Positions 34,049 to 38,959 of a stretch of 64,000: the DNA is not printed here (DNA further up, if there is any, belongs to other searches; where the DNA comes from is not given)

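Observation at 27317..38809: Minimal or atypical T7SSb-like locus: EssC + EsaB + two non-WXG small helical proteins + a membrane LXG-like giant protein, with no EssA/EssB/EsaA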

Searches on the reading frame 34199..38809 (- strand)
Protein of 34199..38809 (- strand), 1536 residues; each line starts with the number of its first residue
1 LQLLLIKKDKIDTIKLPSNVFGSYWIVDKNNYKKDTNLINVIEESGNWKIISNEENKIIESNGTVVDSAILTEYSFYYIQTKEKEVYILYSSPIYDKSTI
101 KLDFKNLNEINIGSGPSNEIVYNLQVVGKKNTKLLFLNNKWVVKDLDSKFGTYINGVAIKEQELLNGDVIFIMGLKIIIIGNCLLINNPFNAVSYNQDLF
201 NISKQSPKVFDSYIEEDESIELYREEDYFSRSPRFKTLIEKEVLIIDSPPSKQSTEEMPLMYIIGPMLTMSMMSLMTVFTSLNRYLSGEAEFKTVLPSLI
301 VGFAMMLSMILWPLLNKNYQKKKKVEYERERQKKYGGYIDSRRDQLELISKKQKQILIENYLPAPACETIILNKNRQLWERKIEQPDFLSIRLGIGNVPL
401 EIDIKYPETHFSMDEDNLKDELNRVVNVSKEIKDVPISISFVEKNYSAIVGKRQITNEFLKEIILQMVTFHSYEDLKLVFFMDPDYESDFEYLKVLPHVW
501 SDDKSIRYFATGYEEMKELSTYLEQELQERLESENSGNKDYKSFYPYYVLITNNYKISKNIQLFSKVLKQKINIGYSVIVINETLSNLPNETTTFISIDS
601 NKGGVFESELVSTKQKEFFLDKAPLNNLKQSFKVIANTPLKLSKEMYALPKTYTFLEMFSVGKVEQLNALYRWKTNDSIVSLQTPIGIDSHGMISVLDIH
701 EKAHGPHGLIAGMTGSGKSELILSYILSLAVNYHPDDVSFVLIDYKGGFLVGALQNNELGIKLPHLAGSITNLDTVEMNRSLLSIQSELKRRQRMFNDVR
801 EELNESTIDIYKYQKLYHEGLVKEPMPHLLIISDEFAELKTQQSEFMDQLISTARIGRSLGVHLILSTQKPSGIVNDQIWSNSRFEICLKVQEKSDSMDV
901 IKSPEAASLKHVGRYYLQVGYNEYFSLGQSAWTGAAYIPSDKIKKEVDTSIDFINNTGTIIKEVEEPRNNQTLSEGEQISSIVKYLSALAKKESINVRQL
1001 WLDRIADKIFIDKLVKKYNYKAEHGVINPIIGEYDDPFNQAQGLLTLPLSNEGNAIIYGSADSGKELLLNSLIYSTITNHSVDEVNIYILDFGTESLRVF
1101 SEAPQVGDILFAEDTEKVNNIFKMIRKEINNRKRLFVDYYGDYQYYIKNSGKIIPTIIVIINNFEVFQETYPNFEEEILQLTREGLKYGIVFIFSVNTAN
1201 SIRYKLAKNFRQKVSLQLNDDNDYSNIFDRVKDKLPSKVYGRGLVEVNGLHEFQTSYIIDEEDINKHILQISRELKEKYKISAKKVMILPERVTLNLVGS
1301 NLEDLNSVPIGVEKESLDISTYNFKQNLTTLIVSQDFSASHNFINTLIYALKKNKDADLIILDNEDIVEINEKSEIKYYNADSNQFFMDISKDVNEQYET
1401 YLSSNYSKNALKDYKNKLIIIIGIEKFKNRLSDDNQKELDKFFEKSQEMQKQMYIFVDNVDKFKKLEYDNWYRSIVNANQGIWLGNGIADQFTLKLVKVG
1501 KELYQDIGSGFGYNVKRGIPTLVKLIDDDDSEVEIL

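Call 3: search_protein_families(library=pfam, proteins=[window:34199-38809:-], max_evalue=0.1)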
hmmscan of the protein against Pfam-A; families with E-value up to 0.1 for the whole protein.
window:34199-38809:- (1536 aa): 7 families
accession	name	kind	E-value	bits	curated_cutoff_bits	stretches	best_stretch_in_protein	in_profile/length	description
PF01580.24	FtsK_SpoIIIE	-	9.7e-40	136.8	24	2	680-872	16-220/221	FtsK/SpoIIIE family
PF00498.31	FHA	-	1.3e-08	35.5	20.7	1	111-170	2-64/67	FHA domain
PF16697.10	Yop-YscD_cpl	-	0.00013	22.6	33.2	1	108-170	17-81/94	Inner membrane component of T3SS, cytoplasmic domain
PF04851.21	ResIII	-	0.0011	19.3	22.5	0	703-741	21-59/164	Type III restriction enzyme, res subunit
PF13401.12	AAA_22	-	0.0016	19.2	27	0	705-867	5-121/130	AAA domain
PF07041.16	DUF1327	-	0.0074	16.9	25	1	1346-1409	20-87/93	Protein of unknown function (DUF1327)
PF13555.12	AAA_29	-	0.0096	16.1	27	0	704-725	22-44/61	P-loop containing region of AAA domain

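Call 6: search_protein_families(library=ncbifam, proteins=[window:34199-38809:-], max_evalue=0.1)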
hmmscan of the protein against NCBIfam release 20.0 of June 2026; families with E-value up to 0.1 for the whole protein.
window:34199-38809:- (1536 aa): 9 families
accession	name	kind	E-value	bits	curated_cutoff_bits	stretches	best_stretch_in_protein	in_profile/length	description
TIGR03928.1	T7_EssCb_Firm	equivalog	1.6e-299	996.7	778.4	1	228-1525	5-1294/1296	type VII secretion protein EssC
TIGR03924.1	T7SS_EccC_a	equivalog_domain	1.5e-104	351.1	509.15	2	247-923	2-660/673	type VII secretion protein EccCa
TIGR03925.1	T7SS_EccC_b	equivalog_domain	5.5e-70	236.2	346.55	2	989-1385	9-423/564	type VII secretion protein EccCb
NF007615.0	PRK10263.1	equivalog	2.1e-13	48.9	1566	1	684-914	992-1229/1355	DNA translocase FtsK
NF049868.1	FhaB_Rv0019c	equivalog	2.9e-05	24.2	125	1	107-168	85-146/158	FHA domain-containing protein FhaB/FipA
NF041214.1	plasmid_TraB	equivalog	9.3e-05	21.1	800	1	705-873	248-390/639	plasmid transfer protein TraB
NF052573.1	HisKinEspAMyxo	equivalog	0.0083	14.2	1400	1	112-172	50-111/755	serine histidine kinase EspA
NF041660.2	oxygluDhInhib_OdhI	equivalog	0.05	13.5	200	0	113-178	61-126/130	oxoglutarate dehydrogenase inhibitor Odhl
NF042943.1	HerA_antiphage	equivalog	0.092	11.3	800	0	853-912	465-523/566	anti-phage-associated helicase HerA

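Call 21: find_related_loci(query=A2, collection=genome_contigs, flank=10000)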
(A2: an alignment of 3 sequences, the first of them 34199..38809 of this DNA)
Query A2 (1536 aa) in genome_contigs; peptide patterns used: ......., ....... (x = any residue, [..] = any of these).
363 stretches matched a pattern; 24 encode a relative of the query (tblastn E <= 1e-3); 24 distinct loci.
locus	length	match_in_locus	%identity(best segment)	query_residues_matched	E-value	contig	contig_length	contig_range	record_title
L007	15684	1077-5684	77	1-1536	0e+0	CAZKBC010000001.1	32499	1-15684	MAG TPA_asm: uncultured Muribaculaceae bacterium isolate SRP294416_co3_734 genome assembly, contig: NODE_1667_length_324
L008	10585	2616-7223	77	1-1536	0e+0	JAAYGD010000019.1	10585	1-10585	MAG: Mycoplasmatota bacterium isolate AS09scLD_189 87914_AS09, whole genome shotgun sequence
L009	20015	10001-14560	77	17-1536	0e+0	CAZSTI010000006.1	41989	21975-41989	MAG TPA_asm: uncultured Muribaculaceae bacterium isolate SRP294416_co1_123 genome assembly, contig: NODE_1430_length_419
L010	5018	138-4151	89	1-1536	0e+0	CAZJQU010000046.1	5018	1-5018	MAG TPA_asm: uncultured Muribaculaceae bacterium isolate binchicken_co39_495 genome assembly, contig: NODE_34904_length_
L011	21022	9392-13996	81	1-1536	0e+0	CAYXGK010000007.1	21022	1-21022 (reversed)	MAG TPA_asm: uncultured Muribaculaceae bacterium isolate SRP294416_co3_210 genome assembly, contig: NODE_3814_length_210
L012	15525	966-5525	49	5-1529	0e+0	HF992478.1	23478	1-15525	Mycoplasma sp. CAG:877 genomic scaffold, scf15, whole genome shotgun sequence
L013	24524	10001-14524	49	5-1526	0e+0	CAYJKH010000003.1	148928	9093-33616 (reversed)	MAG TPA_asm: uncultured Muribaculaceae bacterium isolate ERP123703_co5_3 genome assembly, contig: NODE_21_length_148928_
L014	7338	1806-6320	50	5-1526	0e+0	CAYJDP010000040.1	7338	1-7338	MAG TPA_asm: uncultured Muribaculaceae bacterium isolate ERP123703_co1_219 genome assembly, contig: NODE_10666_length_73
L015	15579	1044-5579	49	5-1521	0e+0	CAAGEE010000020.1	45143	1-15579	MAG TPA_asm: Bacilli bacterium, isolate HGM10852, WGS project CAAGEE010000000 data, contig: SRS476155_44_k119_238980, wh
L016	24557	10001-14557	49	5-1528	0e+0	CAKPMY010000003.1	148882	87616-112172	MAG: uncultured Bacilli bacterium isolate REFINED_METABAT215_TOP10_CONTIGS_1500_ASSEMBLY_K77_MERGED__Hadza_MoBio_hadza-A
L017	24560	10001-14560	49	5-1529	0e+0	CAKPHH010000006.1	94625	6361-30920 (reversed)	MAG: uncultured Bacilli bacterium isolate REFINED_METABAT215_TOP10_CONTIGS_1500_ASSEMBLY_K77_MERGED__Hadza_MoBio_hadza-I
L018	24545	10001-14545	49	5-1526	0e+0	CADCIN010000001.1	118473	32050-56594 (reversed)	MAG: uncultured Erysipelotrichaceae bacterium isolate RUG14670 genome assembly, contig: RUG14670_asm_1, whole genome sho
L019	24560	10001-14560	50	5-1529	0e+0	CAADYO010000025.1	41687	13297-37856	MAG TPA_asm: Bacilli bacterium, isolate HGM10849, WGS project CAADYO010000000 data, contig: ERS396355_17_k85_189665, who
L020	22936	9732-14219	44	1-1528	0e+0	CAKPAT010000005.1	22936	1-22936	MAG: uncultured Bacilli bacterium isolate REFINED_METABAT215_TOP10_CONTIGS_1500_ASSEMBLY_K77_MERGED__Hadza_MoBio_C-REDO_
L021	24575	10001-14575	41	1-1526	0e+0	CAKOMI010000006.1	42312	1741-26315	MAG: uncultured Bacilli bacterium isolate REFINED_METABAT215_TOP10_CONTIGS_1500_ASSEMBLY_K77_MERGED__Hadza_MoBio_hadza-E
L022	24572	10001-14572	42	1-1528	0e+0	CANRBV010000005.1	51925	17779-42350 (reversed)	MAG: uncultured Bacilli bacterium isolate Lapin-028__bin53 genome assembly, contig: Lapin-028__NODE_603_length_51925_cov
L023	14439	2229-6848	41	1-1527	0e+0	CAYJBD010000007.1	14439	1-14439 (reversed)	MAG TPA_asm: uncultured Muribaculaceae bacterium isolate ERP123703_co1_221 genome assembly, contig: NODE_4375_length_144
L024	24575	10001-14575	41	1-1526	0e+0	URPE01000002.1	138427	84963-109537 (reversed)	uncultured Tenericutes bacterium isolate UMGS1217 genome assembly, contig: NODE_17_length_138427_cov_8.799873, whole gen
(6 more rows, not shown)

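Call 32: search_protein_families(library=pfam, proteins=[L020:14484-14984:+, L020:14999-16477:+, L024:14731-15387:+, L024:5502-8477:+, L024:5150-5497:+, L023:7230-10562:+, L013:14808-15002:+, L013:14999-15208:+, L007:6612-11609:+, L022:1451-6529:+], max_evalue=0.01)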
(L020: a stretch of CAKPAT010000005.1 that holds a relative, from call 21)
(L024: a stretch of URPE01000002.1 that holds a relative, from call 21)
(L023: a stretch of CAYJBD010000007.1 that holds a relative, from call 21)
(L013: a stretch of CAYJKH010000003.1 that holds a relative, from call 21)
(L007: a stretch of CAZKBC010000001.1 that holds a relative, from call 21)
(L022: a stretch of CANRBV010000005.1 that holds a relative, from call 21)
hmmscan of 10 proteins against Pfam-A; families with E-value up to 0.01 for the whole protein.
L020:14484-14984:+ (166 aa): 1 family
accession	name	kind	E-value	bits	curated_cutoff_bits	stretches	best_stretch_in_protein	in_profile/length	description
PF05218.19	DUF713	-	0.00035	20.9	24.5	1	55-126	31-100/185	Protein of unknown function (DUF713)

L020:14999-16477:+ (492 aa): 0 families

L024:14731-15387:+ (218 aa): 1 family
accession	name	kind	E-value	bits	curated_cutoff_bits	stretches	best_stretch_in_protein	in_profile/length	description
PF06013.18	WXG100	-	1.9e-07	31.7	27.3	1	130-217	3-86/86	Proteins of 100 residues with WXG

L024:5502-8477:+ (991 aa): 1 family
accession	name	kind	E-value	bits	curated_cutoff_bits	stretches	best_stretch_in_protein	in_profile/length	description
PF05960.17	DUF885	-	0.00033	20.8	32.4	0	229-349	46-174/532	Bacterial protein of unknown function (DUF885)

L024:5150-5497:+ (115 aa): 1 family
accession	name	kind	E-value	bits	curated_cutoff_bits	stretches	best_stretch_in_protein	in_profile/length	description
PF13780.11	DUF4176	-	9.5e-23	80.5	25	1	9-80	1-71/74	Domain of unknown function (DUF4176)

L023:7230-10562:+ (1110 aa): 0 families

L013:14808-15002:+ (64 aa): 0 families

L013:14999-15208:+ (69 aa): 0 families

L007:6612-11609:+ (1665 aa): 0 families

L022:1451-6529:+ (1692 aa): 1 family
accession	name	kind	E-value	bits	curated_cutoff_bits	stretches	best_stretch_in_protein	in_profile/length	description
PF03496.20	ADPrib_exo_Tox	-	1.1e-15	58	23.4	1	1494-1644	24-189/196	ADP-ribosyltransferase exoenzyme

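Call 38: search_dna_similar(query=window:34199-38809:-, collection=plasmids, mode=protein, max_rows=15)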
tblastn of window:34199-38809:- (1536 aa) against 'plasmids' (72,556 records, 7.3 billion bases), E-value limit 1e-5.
Records with a match: 777; places in all: 834; records where one place covers at least 80% of the query: 1.
Best place of each record, by identity: <60% 777.
By first word of the organism name: Bacillus 198; Ralstonia 135; Enterococcus 104; Mycobacterium 58; Clostridium 49; Streptomyces 44; Mycolicibacterium 20; Escherichia 11; Paenibacillus 9; Acinetobacter 6; and 77 more.
By predicted mobility (MOB-suite, as given by PLSDB): non-mobilizable 427; mobilizable 284; conjugative 66.
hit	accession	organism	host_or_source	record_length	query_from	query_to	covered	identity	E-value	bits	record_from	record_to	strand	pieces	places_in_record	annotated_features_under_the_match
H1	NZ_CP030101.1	Listeria monocytogenes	Environment,water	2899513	226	1495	83%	31.1%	2e-168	572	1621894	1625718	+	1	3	none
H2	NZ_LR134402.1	Listeria monocytogenes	Homo sapiens,Vein blood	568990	226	1429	78%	31.5%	3e-164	560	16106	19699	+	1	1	essC: type VII secretion protein EssC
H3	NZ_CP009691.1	Bacillus mycoides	soil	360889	329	1492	76%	30.7%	5e-160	547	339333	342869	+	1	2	essC: type VII secretion protein EssC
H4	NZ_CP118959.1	Bacillus mycoides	Soil,Type strain bacterial culture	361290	329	1492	76%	30.7%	5e-160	547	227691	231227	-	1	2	essC: type VII secretion protein EssC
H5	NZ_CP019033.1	Limosilactobacillus fermentum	Homo sapiens,Culture,vaginal tract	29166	226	1316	71%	32.7%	3e-135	473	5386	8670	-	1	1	essC: type VII secretion protein EssC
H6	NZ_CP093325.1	Bacillus sp. N5-665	whole organism,peat soil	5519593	229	1277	68%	34.0%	5e-155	532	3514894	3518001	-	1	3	none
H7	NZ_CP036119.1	Bacillus mycoides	cell culture,soil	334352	329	1431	72%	32.2%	3e-158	542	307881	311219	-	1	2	essC: type VII secretion protein EssC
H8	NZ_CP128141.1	Bacillus mycoides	bacterial isolate,field soil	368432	329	1431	72%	32.2%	2e-157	539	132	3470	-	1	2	none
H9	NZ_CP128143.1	Bacillus mycoides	bacterial isolate,field soil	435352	329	1431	72%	32.2%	3e-157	538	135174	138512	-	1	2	essC: type VII secretion protein EssC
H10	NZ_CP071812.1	Bacillus mycoides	cell culture,soil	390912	329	1431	72%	32.2%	3e-157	538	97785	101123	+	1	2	essC: type VII secretion protein EssC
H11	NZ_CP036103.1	Bacillus mycoides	cell culture,soil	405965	329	1431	72%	32.2%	3e-157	538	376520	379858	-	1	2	essC: type VII secretion protein EssC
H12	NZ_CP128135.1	Bacillus mycoides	bacterial isolate,field soil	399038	329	1431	72%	32.2%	1e-156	537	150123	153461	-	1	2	essC: type VII secretion protein EssC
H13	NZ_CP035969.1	Bacillus mycoides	cell culture,soil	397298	229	1254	67%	33.1%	2e-132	464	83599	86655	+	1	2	essC: type VII secretion protein EssC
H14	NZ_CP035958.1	Bacillus mycoides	cell culture,soil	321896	229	1254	67%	32.9%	9e-132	462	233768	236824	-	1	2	essC: type VII secretion protein EssC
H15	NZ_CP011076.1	Brevibacillus laterosporus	Oryza sativa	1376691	227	1295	70%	31.1%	1e-142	495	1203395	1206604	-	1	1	none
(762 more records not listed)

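Call 39: get_annotated_region(hit=H2, flank=9000)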
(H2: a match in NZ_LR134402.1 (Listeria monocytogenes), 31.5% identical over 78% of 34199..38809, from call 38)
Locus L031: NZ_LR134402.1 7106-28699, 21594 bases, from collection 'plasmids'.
description: Listeria monocytogenes strain NCTC7974 plasmid 5, complete sequence
organism: Listeria monocytogenes (NCBI taxid 1639)
taxonomy: Bacteria; Bacillota; Bacilli; Bacillales; Listeriaceae; Listeria; Listeria monocytogenes
host: -; source: Homo sapiens,Vein blood; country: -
typing (MOB-suite, as given by PLSDB): non-mobilizable
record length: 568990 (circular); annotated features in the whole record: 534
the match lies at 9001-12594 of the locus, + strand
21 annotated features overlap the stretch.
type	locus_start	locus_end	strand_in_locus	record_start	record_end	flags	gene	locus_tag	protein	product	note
CDS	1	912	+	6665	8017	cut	dnaB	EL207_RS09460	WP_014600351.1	replicative DNA helicase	GO:0006260 - DNA replication [Evidence IEA]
CDS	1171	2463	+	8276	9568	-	-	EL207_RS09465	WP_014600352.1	adenylosuccinate synthase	GO:0006164 - purine nucleotide biosynthetic process [Evidence IEA]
CDS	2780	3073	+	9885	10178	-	-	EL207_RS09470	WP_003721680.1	WXG100 family type VII secretion target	-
CDS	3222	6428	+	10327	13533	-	esaA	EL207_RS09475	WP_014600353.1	type VII secretion protein EsaA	-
CDS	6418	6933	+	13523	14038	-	essA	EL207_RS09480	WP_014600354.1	type VII secretion protein EssA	GO:0009306 - protein secretion [Evidence IEA]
CDS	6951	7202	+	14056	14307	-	-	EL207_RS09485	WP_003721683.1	EsaB/YukD family protein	-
CDS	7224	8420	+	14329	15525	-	essB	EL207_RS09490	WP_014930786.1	type VII secretion protein EssB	GO:0009306 - protein secretion [Evidence IEA]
CDS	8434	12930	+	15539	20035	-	essC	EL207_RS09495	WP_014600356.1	type VII secretion protein EssC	GO:0009306 - protein secretion [Evidence IEA]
CDS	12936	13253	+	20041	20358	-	-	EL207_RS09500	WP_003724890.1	DUF4176 domain-containing protein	-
CDS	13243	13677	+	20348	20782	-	-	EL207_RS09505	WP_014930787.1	hypothetical protein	-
CDS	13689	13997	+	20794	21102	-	-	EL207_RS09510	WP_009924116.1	hypothetical protein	-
CDS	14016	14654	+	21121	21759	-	-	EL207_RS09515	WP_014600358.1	hypothetical protein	-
CDS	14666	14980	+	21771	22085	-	-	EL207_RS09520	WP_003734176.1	hypothetical protein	-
CDS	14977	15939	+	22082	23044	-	-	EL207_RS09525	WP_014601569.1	hypothetical protein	-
CDS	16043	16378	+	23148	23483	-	-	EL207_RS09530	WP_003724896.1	hypothetical protein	-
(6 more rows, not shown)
